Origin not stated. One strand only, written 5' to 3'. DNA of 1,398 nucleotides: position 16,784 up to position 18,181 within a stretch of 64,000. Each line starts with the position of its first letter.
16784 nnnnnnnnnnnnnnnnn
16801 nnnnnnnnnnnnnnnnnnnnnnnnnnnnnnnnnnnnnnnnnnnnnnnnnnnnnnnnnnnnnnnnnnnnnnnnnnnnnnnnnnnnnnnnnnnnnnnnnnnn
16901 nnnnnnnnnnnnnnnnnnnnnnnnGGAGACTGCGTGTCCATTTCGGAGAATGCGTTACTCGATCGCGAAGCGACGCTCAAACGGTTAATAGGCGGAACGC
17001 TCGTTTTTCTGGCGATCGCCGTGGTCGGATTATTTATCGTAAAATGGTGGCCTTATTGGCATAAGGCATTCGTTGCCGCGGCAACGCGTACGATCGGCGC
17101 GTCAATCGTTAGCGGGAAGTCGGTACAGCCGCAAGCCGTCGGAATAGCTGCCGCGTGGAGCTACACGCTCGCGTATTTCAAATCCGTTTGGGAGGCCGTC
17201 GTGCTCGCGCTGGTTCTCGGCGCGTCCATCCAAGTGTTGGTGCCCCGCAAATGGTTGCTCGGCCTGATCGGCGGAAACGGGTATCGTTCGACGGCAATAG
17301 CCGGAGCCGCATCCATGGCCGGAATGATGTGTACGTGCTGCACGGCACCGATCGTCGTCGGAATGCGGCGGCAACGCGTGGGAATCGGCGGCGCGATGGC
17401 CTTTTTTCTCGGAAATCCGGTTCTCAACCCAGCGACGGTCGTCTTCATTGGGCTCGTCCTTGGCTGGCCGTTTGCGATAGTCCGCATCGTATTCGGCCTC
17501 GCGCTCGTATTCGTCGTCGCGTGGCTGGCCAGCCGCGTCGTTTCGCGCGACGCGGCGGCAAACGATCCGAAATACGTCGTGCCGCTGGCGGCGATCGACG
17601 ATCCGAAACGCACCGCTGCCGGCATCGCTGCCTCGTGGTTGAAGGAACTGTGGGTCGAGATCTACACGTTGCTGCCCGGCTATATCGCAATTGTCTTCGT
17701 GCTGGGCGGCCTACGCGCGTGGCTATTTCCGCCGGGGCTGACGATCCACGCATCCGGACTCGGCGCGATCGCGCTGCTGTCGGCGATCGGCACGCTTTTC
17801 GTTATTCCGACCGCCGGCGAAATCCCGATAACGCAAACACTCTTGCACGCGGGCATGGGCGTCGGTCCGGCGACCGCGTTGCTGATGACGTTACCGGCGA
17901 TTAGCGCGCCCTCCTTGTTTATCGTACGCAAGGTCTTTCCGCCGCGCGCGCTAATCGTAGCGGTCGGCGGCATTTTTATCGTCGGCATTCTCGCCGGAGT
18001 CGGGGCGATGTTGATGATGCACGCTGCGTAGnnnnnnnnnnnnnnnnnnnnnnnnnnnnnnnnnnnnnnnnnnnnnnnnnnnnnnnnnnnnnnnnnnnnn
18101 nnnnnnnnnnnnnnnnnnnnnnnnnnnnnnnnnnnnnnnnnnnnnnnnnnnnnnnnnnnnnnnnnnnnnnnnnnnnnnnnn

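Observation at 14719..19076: Selenoneine-type (sen) selenium small-molecule cluster: senB-like GT divergent from senA-like synthase, a permease and selD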

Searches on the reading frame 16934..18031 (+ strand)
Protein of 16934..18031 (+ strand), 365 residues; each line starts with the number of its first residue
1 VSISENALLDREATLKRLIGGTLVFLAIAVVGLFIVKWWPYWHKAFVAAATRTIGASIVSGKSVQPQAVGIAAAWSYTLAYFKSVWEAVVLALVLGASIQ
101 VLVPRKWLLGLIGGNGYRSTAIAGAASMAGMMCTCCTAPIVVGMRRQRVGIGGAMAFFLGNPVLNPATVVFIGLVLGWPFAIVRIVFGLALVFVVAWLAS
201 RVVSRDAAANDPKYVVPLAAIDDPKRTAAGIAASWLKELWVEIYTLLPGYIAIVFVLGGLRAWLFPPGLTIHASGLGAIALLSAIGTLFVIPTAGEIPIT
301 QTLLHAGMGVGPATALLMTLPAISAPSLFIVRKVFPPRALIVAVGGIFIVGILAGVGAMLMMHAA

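Call 6: search_protein_families(library=ncbifam, proteins=[window:16934-18031:+], max_evalue=0.001)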
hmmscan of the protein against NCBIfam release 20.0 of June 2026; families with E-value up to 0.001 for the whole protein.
window:16934-18031:+ (365 aa): 2 families
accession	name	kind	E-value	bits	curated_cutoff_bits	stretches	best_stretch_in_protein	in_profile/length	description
NF040736.1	efflux_SaoE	equivalog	8.2e-13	48.3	325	1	83-357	18-293/352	efflux transporter SaoE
NF033936.1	CuZnOut_SO0444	equivalog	2.7e-09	36.7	300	1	89-199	12-122/351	SO_0444 family Cu/Zn efflux transporter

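Call 7: search_protein_families(library=pfam, proteins=[window:16934-18031:+], max_evalue=0.001)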
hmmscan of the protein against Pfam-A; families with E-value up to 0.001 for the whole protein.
window:16934-18031:+ (365 aa): 1 family
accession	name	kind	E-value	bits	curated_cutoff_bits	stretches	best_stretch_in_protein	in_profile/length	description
PF03773.19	ArsP_1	-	3.5e-30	105.6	32.3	1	120-356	52-290/294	Predicted permease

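Call 40: find_related_loci(query=A2, collection=metagenome_contigs, flank=8000)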
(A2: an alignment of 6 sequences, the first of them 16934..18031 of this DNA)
Query A2 (365 aa) in metagenome_contigs; peptide patterns used: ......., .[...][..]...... (x = any residue, [..] = any of these).
600 stretches matched a pattern (row limit reached: there are more); 569 encode a relative of the query (tblastn E <= 1e-3); the best 80 are kept; 80 distinct loci.
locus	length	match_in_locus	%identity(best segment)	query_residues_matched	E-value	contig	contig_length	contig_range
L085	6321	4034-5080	66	16-364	5e-149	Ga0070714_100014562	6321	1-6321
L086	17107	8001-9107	61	1-363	1e-133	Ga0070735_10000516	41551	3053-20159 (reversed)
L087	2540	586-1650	61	1-360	5e-140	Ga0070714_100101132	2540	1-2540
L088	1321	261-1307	63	1-340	4e-138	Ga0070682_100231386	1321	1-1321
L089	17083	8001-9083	57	1-363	4e-114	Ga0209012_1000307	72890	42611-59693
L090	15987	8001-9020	49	12-356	3e-96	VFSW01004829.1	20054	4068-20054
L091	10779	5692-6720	46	9-356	9e-95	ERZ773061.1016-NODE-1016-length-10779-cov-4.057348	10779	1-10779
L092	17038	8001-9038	45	6-356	8e-95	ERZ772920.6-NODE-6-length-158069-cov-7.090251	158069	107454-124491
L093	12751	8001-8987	47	23-356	2e-94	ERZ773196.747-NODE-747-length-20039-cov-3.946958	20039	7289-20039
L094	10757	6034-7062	45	9-356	2e-94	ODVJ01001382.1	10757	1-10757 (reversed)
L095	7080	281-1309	45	9-356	2e-94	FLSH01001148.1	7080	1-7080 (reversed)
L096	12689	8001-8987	47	23-356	7e-94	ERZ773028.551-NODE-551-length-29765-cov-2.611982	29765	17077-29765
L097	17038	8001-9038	45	6-356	1e-93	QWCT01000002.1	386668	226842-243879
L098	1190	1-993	50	30-364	2e-101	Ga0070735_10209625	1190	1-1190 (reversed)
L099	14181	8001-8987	47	23-356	1e-92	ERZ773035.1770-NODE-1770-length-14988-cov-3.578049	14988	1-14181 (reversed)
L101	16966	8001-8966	49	24-355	4e-91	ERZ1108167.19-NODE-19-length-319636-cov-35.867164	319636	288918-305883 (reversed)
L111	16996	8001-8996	47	23-362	5e-89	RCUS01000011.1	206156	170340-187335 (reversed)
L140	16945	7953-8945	45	24-362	1e-86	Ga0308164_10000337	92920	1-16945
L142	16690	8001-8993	46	24-361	1e-86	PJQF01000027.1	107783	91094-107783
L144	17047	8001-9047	41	2-355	1e-86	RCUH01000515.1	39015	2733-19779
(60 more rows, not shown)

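Call 49: search_protein_families(library=ncbifam, proteins=[L142:8986-10122:-, L142:10119-11198:-, L142:11248-11997:-, L142:12026-12352:-, L142:12400-13314:+, L140:7147-7848:+, L144:5660-6700:-, L144:6755-7807:-, L144:9148-11022:-, L144:4548-5312:-], max_evalue=0.00001)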
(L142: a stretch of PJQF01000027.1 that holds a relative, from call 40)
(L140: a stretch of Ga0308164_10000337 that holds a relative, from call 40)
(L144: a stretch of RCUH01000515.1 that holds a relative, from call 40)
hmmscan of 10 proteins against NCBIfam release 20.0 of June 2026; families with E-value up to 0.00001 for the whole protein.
L142:8986-10122:- (378 aa): 6 families
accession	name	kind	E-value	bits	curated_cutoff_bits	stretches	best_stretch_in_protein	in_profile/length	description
NF008751.0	PRK11784.1-3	equivalog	1.5e-166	554.1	361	1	3-362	4-364/367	tRNA 2-selenouridine(34) synthase MnmH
NF008749.0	PRK11784.1-1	equivalog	2.2e-124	415.3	548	1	4-361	5-363/364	tRNA 2-selenouridine(34) synthase MnmH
TIGR03167.1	tRNA_sel_U_synt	equivalog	5.3e-107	357.8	219.75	1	16-347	2-310/311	tRNA 2-selenouridine(34) synthase MnmH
NF008750.0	PRK11784.1-2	equivalog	1.4e-74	251.2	241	1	10-347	9-323/346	tRNA 2-selenouridine(34) synthase MnmH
NF008752.0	PRK11784.1-4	equivalog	1.7e-51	175.1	266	1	19-345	21-324/357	tRNA 2-selenouridine(34) synthase MnmH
TIGR04568.1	arch_SelU_Nterm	equivalog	4.5e-15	56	200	1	6-129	93-213/215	selenouridine synthase SelU-like subunit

L142:10119-11198:- (359 aa): 11 families
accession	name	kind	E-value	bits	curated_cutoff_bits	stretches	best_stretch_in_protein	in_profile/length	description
NF002098.0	PRK00943.1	equivalog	1.8e-174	579.6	299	1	16-356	2-342/347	selenide, water dikinase SelD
TIGR00476.1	selD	equivalog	4e-134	446.7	125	1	21-326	1-309/311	selenide, water dikinase SelD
NF010705.0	PRK14105.1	equivalog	5.4e-44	150.5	291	2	16-196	2-179/345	selenide, water dikinase SelD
TIGR04369.1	fusion_not_SelD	hypoth_equivalog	9.7e-34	116.5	700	1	21-328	349-686/701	oxidoreductase/SelD-related fusion protein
TIGR01379.1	thiL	equivalog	1.1e-19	70.6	184.15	1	63-277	24-244/320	thiamine-phosphate kinase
NF004351.0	PRK05731.1-4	equivalog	9.7e-17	61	324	1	63-269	38-247/321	thiamine-phosphate kinase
TIGR03267.1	methan_mark_2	hypoth_equivalog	1.7e-14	53.6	365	1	63-278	44-255/323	methanogenesis marker 2 protein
TIGR04049.1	AIR_rel_sll0787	hypoth_equivalog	7.7e-13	48.2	321.3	1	62-173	42-151/318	sll0787 family AIR synthase-like protein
NF004353.0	PRK05731.2-2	equivalog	1.7e-07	30.6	301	1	63-271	19-227/311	thiamine-phosphate kinase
TIGR04050.1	MSMEG_0567_Cter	hypoth_equivalog_domain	6.4e-07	29.1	312.2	1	77-289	44-246/296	MSMEG_0567/sll0787 family protein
TIGR02124.1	hypE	equivalog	5.8e-06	25.5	251.6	0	32-272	9-246/332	hydrogenase expression/formation protein HypE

L142:11248-11997:- (249 aa): 2 families
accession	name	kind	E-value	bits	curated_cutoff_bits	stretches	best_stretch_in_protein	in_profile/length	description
TIGR03716.1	R_switched_YkoY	subfamily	8.4e-22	77.8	138.5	1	17-210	2-179/220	integral membrane protein, YkoY family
TIGR03717.1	R_switched_YjbE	subfamily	5.9e-19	68.5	134.8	1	17-209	2-175/176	YjbE family putative metal transport protein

L142:12026-12352:- (108 aa): 0 families

L142:12400-13314:+ (304 aa): 46 families (the best 25 are shown)
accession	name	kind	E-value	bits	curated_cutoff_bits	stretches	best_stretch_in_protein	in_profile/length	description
NF008284.0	PRK11062.1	equivalog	3.8e-82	275.8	219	1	5-301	3-295/299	transcriptional activator NhaR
TIGR03339.1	phn_lysR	subfamily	1.2e-22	80.5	341.1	1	10-277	1-263/279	aminoethylphosphonate catabolism associated LysR family transcriptional regulator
NF008416.0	PRK11242.1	equivalog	1.4e-21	77.1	277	1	8-254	3-248/300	transcriptional regulator CynR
NF008722.0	PRK11716.1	equivalog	9.2e-21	74.1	246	1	6-290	1-285/293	HTH-type transcriptional activator IlvY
NF040786.1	LysR_Sec_metab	equivalog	1.9e-19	69.8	250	1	6-150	1-145/298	selenium metabolism-associated LysR family transcriptional regulator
NF047711.1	PutUtilRegPtrR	equivalog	4.9e-19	68.5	400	1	7-259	2-246/283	putrescine utilization regulator PtrR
TIGR02424.1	TF_pcaQ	equivalog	1.4e-18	66.8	303.8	1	6-255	3-254/300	pca operon transcription factor PcaQ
NF047520.1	trans_act_CidR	equivalog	2.8e-17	62.9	415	1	7-258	2-251/292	cidABC operon transcriptional activator CidR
NF047354.1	trans_reg_GltC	equivalog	7e-17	61.9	300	1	8-152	3-146/290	glutamate biosynthesis transcriptional regulator GltC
NF053705.1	TransRegGltCGpos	equivalog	8.9e-17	61.2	350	1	7-255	2-249/300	glutamate biosynthesis transcriptional regulator GltC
NF008352.0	PRK11139.1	subfamily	2.7e-15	56.3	288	1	10-291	10-284/305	transcriptional regulator GcvA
NF045775.1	acetoin_reg_AlsR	exception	2.7e-14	53.4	430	1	8-252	3-247/290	acetoin biosynthesis transcriptional regulator AlsR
NF002946.0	PRK03601.1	equivalog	8.4e-14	51.6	240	1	11-181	6-171/275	HTH-type transcriptional regulator HdfR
NF040889.1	trans_reg_YeiE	equivalog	2.7e-13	49.8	480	1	6-98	3-95/288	DNA-binding transcriptional regulator YeiE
NF040888.1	trans_reg_YafC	equivalog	2.8e-13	49.4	470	1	9-106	6-103/293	DNA-binding transcriptional regulator YafC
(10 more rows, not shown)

L140:7147-7848:+ (233 aa): 0 families

L144:5660-6700:- (346 aa): 7 families
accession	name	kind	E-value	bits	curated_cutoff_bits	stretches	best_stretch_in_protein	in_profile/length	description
NF008750.0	PRK11784.1-2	equivalog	3.2e-106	355.3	241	1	14-342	9-338/346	tRNA 2-selenouridine(34) synthase MnmH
TIGR03167.1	tRNA_sel_U_synt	equivalog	2.7e-96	322.7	219.75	1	21-320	3-307/311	tRNA 2-selenouridine(34) synthase MnmH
NF008752.0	PRK11784.1-4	equivalog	5.2e-76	255.8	266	1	19-333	17-338/357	tRNA 2-selenouridine(34) synthase MnmH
NF008751.0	PRK11784.1-3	equivalog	1.2e-61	209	361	1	12-268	10-266/367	tRNA 2-selenouridine(34) synthase MnmH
NF008749.0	PRK11784.1-1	equivalog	2.3e-41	142.2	548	1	20-268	17-266/364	tRNA 2-selenouridine(34) synthase MnmH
TIGR04568.1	arch_SelU_Nterm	equivalog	2.4e-27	96.2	200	1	7-128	91-213/215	selenouridine synthase SelU-like subunit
TIGR04569.1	arch_SelU_Cterm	equivalog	8.4e-24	84.7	180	1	145-335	4-199/217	selenouridine synthase SelU-like subunit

L144:6755-7807:- (350 aa): 15 families
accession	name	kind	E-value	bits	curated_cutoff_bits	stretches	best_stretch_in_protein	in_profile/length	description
TIGR00476.1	selD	equivalog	5.4e-130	433.1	125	1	8-317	1-310/311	selenide, water dikinase SelD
NF002098.0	PRK00943.1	equivalog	6.2e-124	413.4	299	1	5-350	4-346/347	selenide, water dikinase SelD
NF010705.0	PRK14105.1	equivalog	1.5e-57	195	291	1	5-345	4-333/345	selenide, water dikinase SelD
TIGR04369.1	fusion_not_SelD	hypoth_equivalog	6e-42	143.7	700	1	16-324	356-692/701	oxidoreductase/SelD-related fusion protein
TIGR01379.1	thiL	equivalog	9.9e-25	87.2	184.15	1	48-267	22-247/320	thiamine-phosphate kinase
TIGR03267.1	methan_mark_2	hypoth_equivalog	1.8e-21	76.5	365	1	30-257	24-247/323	methanogenesis marker 2 protein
TIGR04049.1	AIR_rel_sll0787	hypoth_equivalog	2.3e-18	66.3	321.3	1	46-260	39-245/318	sll0787 family AIR synthase-like protein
NF004351.0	PRK05731.1-4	equivalog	5.7e-18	65.1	324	1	71-267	64-258/321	thiamine-phosphate kinase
TIGR02124.1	hypE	equivalog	1.9e-15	56.7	251.6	1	48-267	31-254/332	hydrogenase expression/formation protein HypE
NF004353.0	PRK05731.2-2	equivalog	3.4e-13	49.3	301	1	49-267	18-236/311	thiamine-phosphate kinase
TIGR01736.1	FGAM_synth_II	equivalog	5.2e-11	41.6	525.75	1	31-258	42-282/718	phosphoribosylformylglycinamidine synthase subunit PurL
NF002290.1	PRK01213.1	equivalog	1.2e-09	36.9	648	1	30-258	41-281/723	phosphoribosylformylglycinamidine synthase subunit PurL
NF004354.0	PRK05731.2-3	equivalog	1.2e-07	31.4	204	1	85-251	53-213/273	thiamine-phosphate kinase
TIGR04050.1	MSMEG_0567_Cter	hypoth_equivalog_domain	2e-07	30.8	312.2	1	74-258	56-228/296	MSMEG_0567/sll0787 family protein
NF038049.1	SelD_rel_HyperS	equivalog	2.8e-06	26.1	250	0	296-348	392-446/465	SelD-related putative sulfur metabolism protein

L144:9148-11022:- (624 aa): 0 families

L144:4548-5312:- (254 aa): 184 families (the best 25 are shown)
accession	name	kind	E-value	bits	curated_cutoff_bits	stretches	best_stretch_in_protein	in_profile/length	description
TIGR03740.1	galliderm_ABC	subfamily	6.3e-64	215.7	309.75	1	15-249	1-220/223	lantibiotic protection ABC transporter ATP-binding subunit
TIGR01188.1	drrA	subfamily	1.5e-58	198.5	312.45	1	25-242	4-219/302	daunorubicin resistance ABC transporter, ATP-binding protein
TIGR03864.1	PQQ_ABC_ATP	hypoth_equivalog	4.4e-52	176.9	302.25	1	15-250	2-235/236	ABC transporter, ATP-binding subunit, PQQ-dependent alcohol dehydrogenase system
TIGR03522.1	GldA_ABC_ATP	equivalog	4e-51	174.3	402.6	1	15-235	3-220/301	gliding motility-associated ABC transporter ATP-binding subunit GldA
NF033858.1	ABC2_perm_RbbA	equivalog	4.1e-51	173.9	1050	1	13-252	265-502/909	ribosome-associated ATPase/putative transporter RbbA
TIGR04406.1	LPS_export_lptB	equivalog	5.3e-46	156.8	240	1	14-237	1-225/239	LPS export ABC transporter ATP-binding protein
NF010060.0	PRK13537.1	equivalog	4.9e-44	150.5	521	1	13-235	14-234/314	nodulation factor ABC transporter ATP-binding protein NodI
NF010059.0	PRK13536.1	equivalog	1.7e-42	145.4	549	1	14-237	43-264/342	nodulation factor ABC transporter ATP-binding protein NodI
TIGR01288.1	nodI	equivalog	3e-42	144.7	424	1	15-236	5-224/303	nodulation factor ABC transporter ATP-binding protein NodI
TIGR01186.1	proV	subfamily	2.5e-41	142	326.6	1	23-244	2-227/363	betaine/proline/choline family ABC transporter ATP-binding protein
NF006987.0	PRK09452.1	equivalog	1.1e-40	139.5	482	1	10-233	13-234/378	spermidine/putrescine ABC transporter ATP-binding protein PotA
NF047568.1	PSM_export_PmtC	equivalog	2.2e-39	135.7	375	1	16-228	2-201/290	phenol-soluble modulin export ABC transporter ATP-binding protein PmtC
TIGR04521.1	ECF_ATPase_2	equivalog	2.4e-38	131.8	330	1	27-238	18-236/279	energy-coupling factor transporter ATPase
TIGR03265.1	PhnT2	equivalog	1.3e-37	129.9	457.7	1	14-238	4-226/353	putative 2-aminoethylphosphonate ABC transporter ATP-binding protein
TIGR00968.1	3a0106s01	subfamily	2e-36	125.7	342.75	1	16-239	2-223/237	sulfate ABC transporter ATP-binding protein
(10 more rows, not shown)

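Call 51: search_protein_families(library=pfam, proteins=[L101:7179-7871:+, L101:6124-6597:+, L101:5324-5827:+, L101:9193-9768:-, L101:9778-10401:-, L092:6583-7989:+, L092:9151-10425:+, L092:5607-6287:+, L111:6928-7656:-, L111:9480-9911:-], max_evalue=0.0001)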
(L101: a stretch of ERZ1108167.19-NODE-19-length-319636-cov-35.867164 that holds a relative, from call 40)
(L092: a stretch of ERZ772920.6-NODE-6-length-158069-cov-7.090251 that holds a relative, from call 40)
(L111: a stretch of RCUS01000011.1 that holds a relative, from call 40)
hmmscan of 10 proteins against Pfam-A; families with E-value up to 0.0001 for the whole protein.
L101:7179-7871:+ (230 aa): 5 families
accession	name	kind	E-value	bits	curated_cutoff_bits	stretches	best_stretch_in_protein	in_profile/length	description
PF13460.12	NAD_binding_10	-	8.4e-09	36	27.2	1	23-202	1-178/184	NAD(P)H-binding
PF01370.27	Epimerase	-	4.6e-07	29.9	20.9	1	19-132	1-124/240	NAD dependent epimerase/dehydratase family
PF08732.16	HIM1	-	6.4e-07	29.5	28.7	1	71-176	42-151/169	HIM1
PF01118.30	Semialdhyde_dh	-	9.9e-07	29.6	26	1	19-110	2-97/121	Semialdehyde dehydrogenase, NAD binding domain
PF07993.18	NAD_binding_4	-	5.1e-05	23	20.1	0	21-50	1-31/258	Male sterility protein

L101:6124-6597:+ (157 aa): 0 families

L101:5324-5827:+ (167 aa): 4 families
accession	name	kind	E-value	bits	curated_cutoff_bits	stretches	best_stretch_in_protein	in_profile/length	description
PF13508.13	Acetyltransf_7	-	8e-12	45.8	27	1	44-124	6-84/84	Acetyltransferase (GNAT) domain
PF00583.31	Acetyltransf_1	-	1.5e-11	45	20.7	1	44-122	36-116/116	Acetyltransferase (GNAT) family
PF13527.13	Acetyltransf_9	-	2.4e-07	31.2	25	1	16-124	15-126/127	Acetyltransferase (GNAT) domain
PF13673.13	Acetyltransf_10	-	4.7e-05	23.8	23.6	1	44-110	33-91/128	Acetyltransferase (GNAT) domain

L101:9193-9768:- (191 aa): 1 family
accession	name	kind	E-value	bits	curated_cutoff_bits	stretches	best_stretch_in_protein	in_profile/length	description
PF04972.22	BON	-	3.5e-33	114.1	27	2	124-189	1-67/69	BON domain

L101:9778-10401:- (207 aa): 2 families
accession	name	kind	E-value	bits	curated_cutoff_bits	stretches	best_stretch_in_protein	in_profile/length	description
PF13580.11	SIS_2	-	1e-29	103.7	27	1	25-155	7-138/138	SIS domain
PF01380.27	SIS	-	8.2e-07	29.3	25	1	113-177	46-107/131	SIS domain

L092:6583-7989:+ (468 aa): 5 families
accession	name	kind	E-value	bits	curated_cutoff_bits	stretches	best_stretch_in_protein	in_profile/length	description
PF03841.19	SelA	-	8.4e-153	509.2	22.8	1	87-451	1-366/367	L-seryl-tRNA selenium transferase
PF01212.27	Beta_elim_lyase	-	4.1e-07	30.1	27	1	132-337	31-237/288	Beta-eliminating lyase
PF12390.13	Se-cys_synth_N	-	9.7e-06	26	22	1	12-51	1-40/40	Selenocysteine synthase N terminal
PF00266.25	Aminotran_5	-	9e-05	22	21.5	0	151-323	64-225/371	Aminotransferase class-V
PF01041.23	DegT_DnrJ_EryC1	-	9.4e-05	22.2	19.8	0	130-266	21-149/360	DegT/DnrJ/EryC1/StrS aminotransferase family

L092:9151-10425:+ (424 aa): 1 family
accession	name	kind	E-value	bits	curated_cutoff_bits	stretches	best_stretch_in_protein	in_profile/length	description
PF06050.19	HGD-D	-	8.2e-125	417.3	28.4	1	77-423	1-342/342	2-hydroxyglutaryl-CoA dehydratase, D-component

L092:5607-6287:+ (226 aa): 2 families
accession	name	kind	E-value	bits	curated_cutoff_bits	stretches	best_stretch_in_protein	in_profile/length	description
PF01206.22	TusA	-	1.4e-13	50.9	28.6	1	34-99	2-70/70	Sulfurtransferase TusA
PF02635.20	DsrE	-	9.2e-07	29.5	22.7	1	155-226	35-116/116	DsrE/DsrF-like family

L111:6928-7656:- (242 aa): 3 families
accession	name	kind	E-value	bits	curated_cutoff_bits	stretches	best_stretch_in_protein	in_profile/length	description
PF07702.18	UTRA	-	3.9e-29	101.7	23.8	1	97-236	1-140/141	UTRA domain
PF00392.27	GntR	-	1.6e-19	69.7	27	1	15-76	2-64/64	Bacterial regulatory proteins, gntR family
PF25213.1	HVO_A0261_N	-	7.6e-06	26.2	35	1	39-70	27-58/86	HVO_A0261 N-terminal domain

L111:9480-9911:- (143 aa): 1 family
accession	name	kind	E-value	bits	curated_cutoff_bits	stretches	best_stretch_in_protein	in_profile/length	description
PF00903.31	Glyoxalase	-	3.2e-08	34.4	20.6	1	16-136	2-120/121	Glyoxalase/Bleomycin resistance protein/Dioxygenase superfamily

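Call 65: search_solved_structures(query=window:16934-18031:+, max_evalue=1)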
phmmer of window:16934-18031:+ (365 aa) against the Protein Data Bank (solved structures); distinct sequences matched with E-value up to 1: 0.

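Call 66: find_homologous_proteins(query=window:16934-18031:+, max_evalue=1e-20)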
Query window:16934-18031:+ (365 aa): 2144 proteins with E <= 1e-20 among 8000 candidates; the best 120 are listed.
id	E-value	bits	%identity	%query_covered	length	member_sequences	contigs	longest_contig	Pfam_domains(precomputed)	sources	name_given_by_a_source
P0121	3.8e-225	765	100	100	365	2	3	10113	PF03773.20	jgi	jgi:hypothetical protein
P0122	9.6e-155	534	68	100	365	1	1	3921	PF03773.20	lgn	-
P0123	2.3e-154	532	67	95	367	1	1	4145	PF03773.20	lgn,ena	-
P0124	2.4e-154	532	68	100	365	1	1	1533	PF03773.20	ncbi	-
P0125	5.2e-154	531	67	100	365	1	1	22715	PF03773.20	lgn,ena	-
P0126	1.3e-153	530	69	99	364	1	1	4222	PF03773.20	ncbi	ncbi:MAG: permease [Candidatus Baltobacteraceae bacterium]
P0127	2.9e-153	529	70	100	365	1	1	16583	PF03773.20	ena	-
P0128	2.1e-152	526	68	99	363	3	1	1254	PF03773.20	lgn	-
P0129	3.2e-152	525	69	98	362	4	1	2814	PF03773.20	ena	-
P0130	5.2e-152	525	68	99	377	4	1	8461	PF03773.20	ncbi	-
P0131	6.0e-152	524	67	98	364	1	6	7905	PF03773.20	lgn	-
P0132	6.6e-152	524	69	100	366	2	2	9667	PF03773.20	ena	-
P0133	1.6e-151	523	68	99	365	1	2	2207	PF03773.20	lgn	-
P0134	3.2e-151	522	68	96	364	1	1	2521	PF03773.20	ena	-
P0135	7.9e-148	511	66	97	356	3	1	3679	PF03773.20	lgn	-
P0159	1.8e-128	447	60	98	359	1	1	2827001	PF03773.20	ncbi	-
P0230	7.8e-92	327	47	98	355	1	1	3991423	PF03773.20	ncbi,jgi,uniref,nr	ncbi:permease [Collibacillus ludicampi]|jgi:uncharacterized membrane protein YraQ (UPF0718 family)|u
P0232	1.2e-91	326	45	99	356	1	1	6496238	PF03773.20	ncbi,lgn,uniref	ncbi:permease [Sporomusa aerivorans]|uniref:permease n=1 Tax=Sporomusa aerivorans TaxID=204936 RepID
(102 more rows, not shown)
